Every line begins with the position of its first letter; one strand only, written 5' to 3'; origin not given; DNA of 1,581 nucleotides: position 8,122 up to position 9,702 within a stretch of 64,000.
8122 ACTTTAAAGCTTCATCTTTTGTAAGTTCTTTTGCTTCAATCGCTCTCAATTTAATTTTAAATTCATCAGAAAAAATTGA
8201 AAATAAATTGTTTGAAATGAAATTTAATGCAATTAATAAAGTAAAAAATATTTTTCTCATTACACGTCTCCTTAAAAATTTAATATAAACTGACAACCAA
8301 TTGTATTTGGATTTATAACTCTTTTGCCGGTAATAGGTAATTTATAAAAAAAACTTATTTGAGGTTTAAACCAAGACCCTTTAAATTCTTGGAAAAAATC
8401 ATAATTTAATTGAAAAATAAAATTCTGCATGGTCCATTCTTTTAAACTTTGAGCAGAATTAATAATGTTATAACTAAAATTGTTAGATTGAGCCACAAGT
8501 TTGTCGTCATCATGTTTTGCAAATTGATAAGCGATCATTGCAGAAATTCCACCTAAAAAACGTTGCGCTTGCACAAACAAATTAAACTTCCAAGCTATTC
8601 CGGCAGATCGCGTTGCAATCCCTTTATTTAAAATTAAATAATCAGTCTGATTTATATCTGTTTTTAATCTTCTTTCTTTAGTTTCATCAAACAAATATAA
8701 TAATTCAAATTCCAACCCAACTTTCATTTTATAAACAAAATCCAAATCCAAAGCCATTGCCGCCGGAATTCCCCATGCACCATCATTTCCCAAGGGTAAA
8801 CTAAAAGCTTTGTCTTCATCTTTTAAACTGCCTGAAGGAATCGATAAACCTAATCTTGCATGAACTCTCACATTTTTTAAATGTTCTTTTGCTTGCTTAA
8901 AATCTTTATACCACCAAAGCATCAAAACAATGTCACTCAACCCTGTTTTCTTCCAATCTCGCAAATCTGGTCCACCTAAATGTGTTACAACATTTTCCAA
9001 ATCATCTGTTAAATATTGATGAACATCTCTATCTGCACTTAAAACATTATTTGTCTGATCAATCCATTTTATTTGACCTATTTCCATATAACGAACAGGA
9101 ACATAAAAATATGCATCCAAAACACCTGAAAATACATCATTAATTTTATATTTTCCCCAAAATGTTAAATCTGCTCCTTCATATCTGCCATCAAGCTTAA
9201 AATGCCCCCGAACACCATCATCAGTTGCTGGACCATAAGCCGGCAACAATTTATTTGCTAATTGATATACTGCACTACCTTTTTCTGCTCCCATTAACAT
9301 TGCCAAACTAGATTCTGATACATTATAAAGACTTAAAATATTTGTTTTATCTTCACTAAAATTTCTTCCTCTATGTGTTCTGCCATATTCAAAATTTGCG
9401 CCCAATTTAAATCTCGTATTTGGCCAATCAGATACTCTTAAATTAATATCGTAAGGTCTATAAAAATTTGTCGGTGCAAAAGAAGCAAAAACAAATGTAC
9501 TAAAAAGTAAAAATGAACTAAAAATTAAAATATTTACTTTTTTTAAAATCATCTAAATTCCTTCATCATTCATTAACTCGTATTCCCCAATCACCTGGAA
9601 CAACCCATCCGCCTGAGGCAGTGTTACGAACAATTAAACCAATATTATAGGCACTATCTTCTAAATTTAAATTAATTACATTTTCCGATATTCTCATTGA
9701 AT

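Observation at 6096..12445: Module of five consecutive exported proteins of unknown family (372-aa and 959-aa secreted proteins, an OMP and two small paralogues) between murJ and the pseudopilus operon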

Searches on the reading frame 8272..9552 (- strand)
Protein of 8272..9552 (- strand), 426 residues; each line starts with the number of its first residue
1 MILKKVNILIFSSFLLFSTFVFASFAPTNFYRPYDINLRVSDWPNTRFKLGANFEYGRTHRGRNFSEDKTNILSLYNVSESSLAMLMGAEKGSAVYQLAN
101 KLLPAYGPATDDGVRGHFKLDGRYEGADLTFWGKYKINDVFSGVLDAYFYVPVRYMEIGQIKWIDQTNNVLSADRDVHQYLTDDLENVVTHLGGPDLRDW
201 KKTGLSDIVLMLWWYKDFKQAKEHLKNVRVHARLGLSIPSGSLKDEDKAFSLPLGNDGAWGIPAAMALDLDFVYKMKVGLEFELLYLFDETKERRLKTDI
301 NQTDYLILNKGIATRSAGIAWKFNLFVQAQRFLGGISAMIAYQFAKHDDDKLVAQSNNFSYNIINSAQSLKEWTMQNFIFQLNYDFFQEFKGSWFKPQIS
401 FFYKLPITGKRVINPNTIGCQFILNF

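Call 3: search_protein_families(library=pfam, proteins=[window:8272-9552:-], max_evalue=1)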
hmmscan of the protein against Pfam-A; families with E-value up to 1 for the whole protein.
window:8272-9552:- (426 aa): 1 family
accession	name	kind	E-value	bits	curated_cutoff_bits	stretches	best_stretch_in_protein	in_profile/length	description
PF23323.1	Spectrin_6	-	0.017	16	27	1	320-376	18-72/110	Kalirin-like, spectrin repeats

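Call 4: search_protein_families(library=ncbifam, proteins=[window:8272-9552:-], max_evalue=1)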
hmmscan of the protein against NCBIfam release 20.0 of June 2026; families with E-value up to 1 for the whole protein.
window:8272-9552:- (426 aa): 0 families

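Call 9: find_homologous_proteins(query=window:8272-9552:-)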
Query window:8272-9552:- (426 aa): 155 proteins with E <= 0.001 among 4827 candidates; the best 120 are listed.
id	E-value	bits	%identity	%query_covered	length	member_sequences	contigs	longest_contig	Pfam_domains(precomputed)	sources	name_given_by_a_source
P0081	1.2e-245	833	83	100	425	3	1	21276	-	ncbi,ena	-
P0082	2.9e-228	776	84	91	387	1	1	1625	-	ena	-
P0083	4.5e-189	647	65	100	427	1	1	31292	-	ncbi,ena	-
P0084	5.5e-187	640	68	95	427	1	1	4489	-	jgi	jgi:hypothetical protein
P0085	8.0e-187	639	67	95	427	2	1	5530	-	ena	-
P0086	7.4e-186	636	65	99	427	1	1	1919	-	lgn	-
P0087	2.0e-183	628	66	100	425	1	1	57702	-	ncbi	ncbi:hypothetical protein ACFLYH_00130 [Candidatus Dependentiae bacterium]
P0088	2.8e-183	628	65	95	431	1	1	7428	-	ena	-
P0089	1.4e-181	622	63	99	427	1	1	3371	-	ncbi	-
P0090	2.2e-178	611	61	99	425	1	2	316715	-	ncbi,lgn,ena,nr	ncbi:hypothetical protein KAT08_02205 [Candidatus Babeliales bacterium]|nr:hypothetical protein [Can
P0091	3.1e-178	611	63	95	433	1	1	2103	-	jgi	-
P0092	1.5e-177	609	62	99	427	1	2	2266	-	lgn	-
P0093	3.0e-172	591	59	100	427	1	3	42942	-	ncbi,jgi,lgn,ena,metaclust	metaclust:\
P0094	6.6e-171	587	59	98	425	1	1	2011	-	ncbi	-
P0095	2.2e-163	562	59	100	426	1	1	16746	-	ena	-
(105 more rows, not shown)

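Call 22: predict_structure(alignment_id=A1)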
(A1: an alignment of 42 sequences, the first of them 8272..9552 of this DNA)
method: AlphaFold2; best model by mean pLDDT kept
length: 426 residues; sequences in the alignment: 42
mean_pLDDT: 89.6   pTM: 0.84
mean pLDDT of the five models: 89.6, 88.6, 88.4, 88.0, 87.8
residues with pLDDT >= 90: 320; 70-90: 74; 50-70: 19; < 50: 13
segments of 3 or more residues with pLDDT < 50: 16-26
pLDDT, mean of each block of 10 residues (from residue 1): 68 47 52 79 90 95 94 94 89 88 60 83 96 95 95 96 90 87 90 90 95 96 94 96 93 93 96 94 96 94 92 95 96 94 96 94 95 96 95 94 95 93 95
secondary structure, 60 per line:
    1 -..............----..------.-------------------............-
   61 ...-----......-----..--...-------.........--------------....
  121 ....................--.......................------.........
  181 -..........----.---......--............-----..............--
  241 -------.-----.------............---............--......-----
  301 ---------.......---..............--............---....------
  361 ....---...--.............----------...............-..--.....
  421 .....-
elements in order: H2-15 E48-59 E61-63 E69-71 H94-102 E117-140 E143-165 H172-180 H182-191 E200-205 E208-219 E225-238 E261-272 E276-287 E290-295 E310-316 E320-333 E336-347 E351-354 H361-364 E373-385 E396-410 E416-425

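Call 33: search_solved_structures(query=A1, max_evalue=1, show_alignments=2)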
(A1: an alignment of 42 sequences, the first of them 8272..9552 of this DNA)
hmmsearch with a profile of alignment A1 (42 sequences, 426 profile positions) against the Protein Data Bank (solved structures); distinct sequences matched with E-value up to 1: 0.

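Call 40: find_encoding_contigs(protein=P0081, flank=10000, max_places=2)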
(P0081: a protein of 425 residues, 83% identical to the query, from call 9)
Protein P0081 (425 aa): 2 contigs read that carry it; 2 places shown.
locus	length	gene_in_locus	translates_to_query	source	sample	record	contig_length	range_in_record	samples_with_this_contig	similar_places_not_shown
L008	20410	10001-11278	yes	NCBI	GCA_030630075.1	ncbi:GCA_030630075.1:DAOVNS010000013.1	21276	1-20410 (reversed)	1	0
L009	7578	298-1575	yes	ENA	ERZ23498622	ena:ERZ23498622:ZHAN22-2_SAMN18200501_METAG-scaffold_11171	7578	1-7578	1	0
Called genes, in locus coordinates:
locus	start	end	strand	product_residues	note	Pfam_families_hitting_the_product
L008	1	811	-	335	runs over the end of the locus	-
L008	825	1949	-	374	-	PF00294:PfkB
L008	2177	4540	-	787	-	PF02190:LON_substr_bdg, PF00004:AAA, PF07728:AAA_5 (weak), PF22667:Lon_lid, PF05362:Lon_C, PF13541:ChlI (weak)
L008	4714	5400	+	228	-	PF02463:SMC_N (weak), PF00005:ABC_tran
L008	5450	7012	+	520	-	PF03023:MurJ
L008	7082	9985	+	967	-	-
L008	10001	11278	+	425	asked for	-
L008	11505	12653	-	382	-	-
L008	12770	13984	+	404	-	PF28597:T2SSF_N, PF00482:T2SSF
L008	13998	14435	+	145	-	PF08334:T2SSG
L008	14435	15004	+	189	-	-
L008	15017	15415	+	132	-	-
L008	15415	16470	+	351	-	PF07963:N_methyl (faint)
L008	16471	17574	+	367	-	-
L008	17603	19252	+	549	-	PF02470:MlaD, PF28544:Helical_needle (faint), PF27164:Aq_493_lipo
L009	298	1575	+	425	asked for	-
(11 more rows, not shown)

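Call 41: find_encoding_contigs(protein=P0087, flank=10000, max_places=1)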
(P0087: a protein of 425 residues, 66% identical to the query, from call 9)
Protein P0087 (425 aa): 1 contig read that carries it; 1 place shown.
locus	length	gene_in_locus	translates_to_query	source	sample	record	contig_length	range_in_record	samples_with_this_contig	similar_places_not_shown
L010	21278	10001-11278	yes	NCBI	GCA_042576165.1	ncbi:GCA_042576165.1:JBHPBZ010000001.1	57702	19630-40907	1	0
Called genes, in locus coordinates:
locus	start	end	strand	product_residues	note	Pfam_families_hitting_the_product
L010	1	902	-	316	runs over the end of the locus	PF05137:PilN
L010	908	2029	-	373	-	PF00294:PfkB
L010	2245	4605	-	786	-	PF02190:LON_substr_bdg, PF00004:AAA, PF22667:Lon_lid, PF05362:Lon_C, PF13541:ChlI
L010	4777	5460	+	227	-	PF02463:SMC_N (weak), PF00005:ABC_tran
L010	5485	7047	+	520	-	PF03023:MurJ, PF01554:MatE (weak)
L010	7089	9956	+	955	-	-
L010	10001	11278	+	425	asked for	-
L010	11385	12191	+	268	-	PF13923:zf-C3HC4_2 (faint)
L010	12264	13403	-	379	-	-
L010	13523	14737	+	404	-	PF28597:T2SSF_N, PF00482:T2SSF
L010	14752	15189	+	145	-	PF08334:T2SSG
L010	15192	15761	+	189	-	PF07963:N_methyl (weak)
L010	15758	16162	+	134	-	PF07963:N_methyl (weak)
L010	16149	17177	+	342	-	PF07963:N_methyl (weak)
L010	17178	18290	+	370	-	-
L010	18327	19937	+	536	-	PF02470:MlaD, PF28544:Helical_needle (faint), PF27164:Aq_493_lipo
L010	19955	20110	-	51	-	-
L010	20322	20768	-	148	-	PF02130:YbeY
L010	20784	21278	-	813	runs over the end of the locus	PF00133:tRNA-synt_1, PF09334:tRNA-synt_1g, PF08264:Anticodon_1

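Call 52: search_protein_families(library=pfam, alignment_id=A1, max_evalue=1)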
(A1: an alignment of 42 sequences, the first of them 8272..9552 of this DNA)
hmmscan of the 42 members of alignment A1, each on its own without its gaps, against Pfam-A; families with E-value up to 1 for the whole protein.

A. member 1, window:8272-9552:- (426 aa): 1 family
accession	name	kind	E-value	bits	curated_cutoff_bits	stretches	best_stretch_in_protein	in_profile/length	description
PF23323.1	Spectrin_6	-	0.017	16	27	1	320-376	18-72/110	Kalirin-like, spectrin repeats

B. families by the number of members that match (of 42 scanned): 19 families
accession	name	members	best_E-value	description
PF13557.12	Phenol_MetA_deg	4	0.0039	Putative MetA-pathway of phenol degradation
PF13505.12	OMP_b-brl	3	0.013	Outer membrane protein beta-barrel domain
PF23323.1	Spectrin_6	3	0.017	Kalirin-like, spectrin repeats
PF04967.18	HTH_10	2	0.015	HTH DNA binding domain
PF20758.2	2B_soluble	1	0.001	2B protein soluble domain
PF11751.14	PorP_SprF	1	0.0035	Type IX secretion system membrane protein PorP/SprF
PF22205.1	Csm6_6H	1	0.036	Csm6 6H domain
PF16722.10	SAPIS-gp6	1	0.047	Pathogenicity island protein gp6 in Staphylococcus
PF05511.16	ATP-synt_F6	1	0.074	Mitochondrial ATP synthase coupling factor 6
PF19157.5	DUF5839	1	0.075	Family of unknown function (DUF5839)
PF16789.10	YscO-like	1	0.097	YscO-like protein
PF01909.29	NTP_transf_2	1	0.098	Nucleotidyltransferase domain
PF07195.17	FliD_C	1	0.13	Flagellar hook-associated protein 2 C-terminus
PF16766.10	CID_GANP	1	0.15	Binding region of GANP to ENY2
PF22650.2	At5g48480-like_C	1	0.16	Glyoxalase At5g48480-like C-terminal domain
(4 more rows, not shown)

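Call 62: find_related_loci(query=A1, collection=genome_contigs, flank=8000)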
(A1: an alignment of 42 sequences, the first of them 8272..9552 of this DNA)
Query A1 (426 aa) in genome_contigs; peptide patterns used: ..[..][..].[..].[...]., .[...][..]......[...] (x = any residue, [..] = any of these).
285 stretches matched a pattern; 42 encode a relative of the query (tblastn E <= 1e-3); 42 distinct loci.
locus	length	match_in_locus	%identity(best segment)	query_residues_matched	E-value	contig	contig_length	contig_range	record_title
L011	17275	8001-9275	66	1-426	0e+0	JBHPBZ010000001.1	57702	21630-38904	Candidatus Dependentiae bacterium isolate SAG AM-311-G20 NODE_1_length_57702_cov_30.672871, whole genome shotgun sequenc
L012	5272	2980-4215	64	10-421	0e+0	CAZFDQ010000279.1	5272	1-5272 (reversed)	MAG TPA_asm: uncultured Pseudomonadota bacterium isolate SRP067234_co1_40 genome assembly, contig: k99_358200, whole gen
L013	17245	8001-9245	61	6-426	1e-180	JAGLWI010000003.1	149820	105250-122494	MAG: Candidatus Babeliales bacterium isolate RS_12_2 ZL285.bin.2.fa_3, whole genome shotgun sequence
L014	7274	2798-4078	59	3-426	2e-176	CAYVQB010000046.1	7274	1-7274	MAG TPA_asm: uncultured Pseudomonadota bacterium isolate binchicken_co181_168 genome assembly, contig: NODE_22136_length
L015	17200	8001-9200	60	28-426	2e-167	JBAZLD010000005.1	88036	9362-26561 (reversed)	MAG: Candidatus Babeliales bacterium isolate SO_2017_LW4_16 scaffold_809_c1_LW137-91_2017, whole genome shotgun sequence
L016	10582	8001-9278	56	2-426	3e-150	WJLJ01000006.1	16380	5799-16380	MAG: Candidatus Dependentiae bacterium isolate Bin_169 k141_367384, whole genome shotgun sequence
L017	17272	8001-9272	52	1-426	2e-142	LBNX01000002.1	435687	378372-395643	MAG: candidate division TM6 bacterium GW2011_GWF2_28_16 SZ59_C0002, whole genome shotgun sequence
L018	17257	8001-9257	53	10-426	1e-140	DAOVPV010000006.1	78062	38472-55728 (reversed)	MAG TPA_asm: bacterium isolate CSMAG_1558 CSMAG_1558_k141_2522514_length_78062_cov_34.7053, whole genome shotgun sequenc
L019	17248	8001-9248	45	9-426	3e-121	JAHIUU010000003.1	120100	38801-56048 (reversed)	MAG: Candidatus Dependentiae bacterium isolate MM_PC_MetaG.mb.36 MM_PC_MetaG.mb.36_k141_411580, whole genome shotgun seq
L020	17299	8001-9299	44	1-426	3e-117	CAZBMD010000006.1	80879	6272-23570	MAG TPA_asm: uncultured Pseudomonadota bacterium isolate SRP286056_co2_83 genome assembly, contig: NODE_299_length_80879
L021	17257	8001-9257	47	9-426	9e-117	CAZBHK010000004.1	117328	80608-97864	MAG TPA_asm: uncultured Pseudomonadota bacterium isolate SRP062349_co2_272 genome assembly, contig: NODE_98_length_11732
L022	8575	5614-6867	44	15-426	3e-116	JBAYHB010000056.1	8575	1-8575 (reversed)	MAG: Candidatus Babeliales bacterium isolate SO_2016_GW1_139 scaffold15435_OW334_2016, whole genome shotgun sequence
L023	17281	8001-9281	46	1-426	1e-112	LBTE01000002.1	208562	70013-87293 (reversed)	MAG: candidate division TM6 bacterium GW2011_GWF2_37_49 US49_C0002, whole genome shotgun sequence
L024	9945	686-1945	45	23-426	3e-106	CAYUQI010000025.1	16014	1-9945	MAG TPA_asm: uncultured Pseudomonadota bacterium isolate SRP278314_co1_354 genome assembly, contig: NODE_4544_length_160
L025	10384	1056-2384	41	2-426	6e-106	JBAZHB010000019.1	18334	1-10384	MAG: Candidatus Babeliales bacterium isolate SO_2017_LW3_6 NODE_8159_length_18334_cov_1.483056_LW162_2017, whole genome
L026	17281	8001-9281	43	1-426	2e-104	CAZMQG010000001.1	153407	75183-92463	MAG TPA_asm: uncultured Pseudomonadota bacterium isolate SRP278314_co2_28 genome assembly, contig: NODE_167_length_15340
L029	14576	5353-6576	42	24-426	2e-103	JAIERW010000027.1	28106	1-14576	MAG: Candidatus Babeliales bacterium isolate co.spades.METABAT.1kb_160 c_000000439929, whole genome shotgun sequence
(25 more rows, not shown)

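Call 81: search_solved_structures(query=A1, max_evalue=10, show_alignments=3)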
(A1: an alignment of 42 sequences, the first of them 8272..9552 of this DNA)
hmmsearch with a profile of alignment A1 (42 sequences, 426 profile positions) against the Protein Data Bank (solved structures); distinct sequences matched with E-value up to 10: 0.

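Call 89: search_protein_families(library=pfam, proteins=[L029:8874-14261:+, L026:9426-11363:+, L010:11385-12191:+], max_evalue=0.05)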
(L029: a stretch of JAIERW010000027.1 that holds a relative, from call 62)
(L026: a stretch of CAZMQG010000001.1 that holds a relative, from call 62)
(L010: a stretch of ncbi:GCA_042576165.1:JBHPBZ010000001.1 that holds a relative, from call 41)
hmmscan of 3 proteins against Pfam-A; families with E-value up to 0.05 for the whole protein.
L029:8874-14261:+ (1795 aa): 0 families

L026:9426-11363:+ (645 aa): 2 families
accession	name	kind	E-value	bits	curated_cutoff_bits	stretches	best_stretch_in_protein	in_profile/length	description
PF00912.28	Transgly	-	3.9e-58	196.2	27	1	66-236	6-177/178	Transglycosylase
PF00905.27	Transpeptidase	-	1e-20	74.6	22.1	1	328-574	2-273/299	Penicillin binding protein transpeptidase domain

L010:11385-12191:+ (268 aa): 8 families
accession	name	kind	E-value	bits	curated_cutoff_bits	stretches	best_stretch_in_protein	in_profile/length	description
PF13923.12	zf-C3HC4_2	-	1.5e-05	25.2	27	1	113-132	20-39/40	Zinc finger, C3HC4 type (RING finger)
PF13639.12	zf-RING_2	-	7.7e-05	23.3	27.3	1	85-132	3-42/44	Ring finger domain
PF00097.31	zf-C3HC4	-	0.00082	19.6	21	1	85-131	1-38/40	Zinc finger, C3HC4 type (RING finger)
PF13920.12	zf-C3HC4_3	-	0.0021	18.3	27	1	113-138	22-47/49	Zinc finger, C3HC4 type (RING finger)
PF05883.17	Baculo_RING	-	0.003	18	26.7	1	81-145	25-87/139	Baculovirus U-box/Ring-like domain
PF12678.13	zf-rbx1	-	0.0052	17.4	31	1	111-133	32-54/55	RING-H2 zinc finger domain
PF12861.13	zf-ANAPC11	-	0.0074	16.8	25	1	110-140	31-64/65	Anaphase-promoting complex subunit 11 RING-H2 finger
PF14634.12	zf-RING_5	-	0.012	16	27.9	0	113-132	22-40/43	zinc-RING finger domain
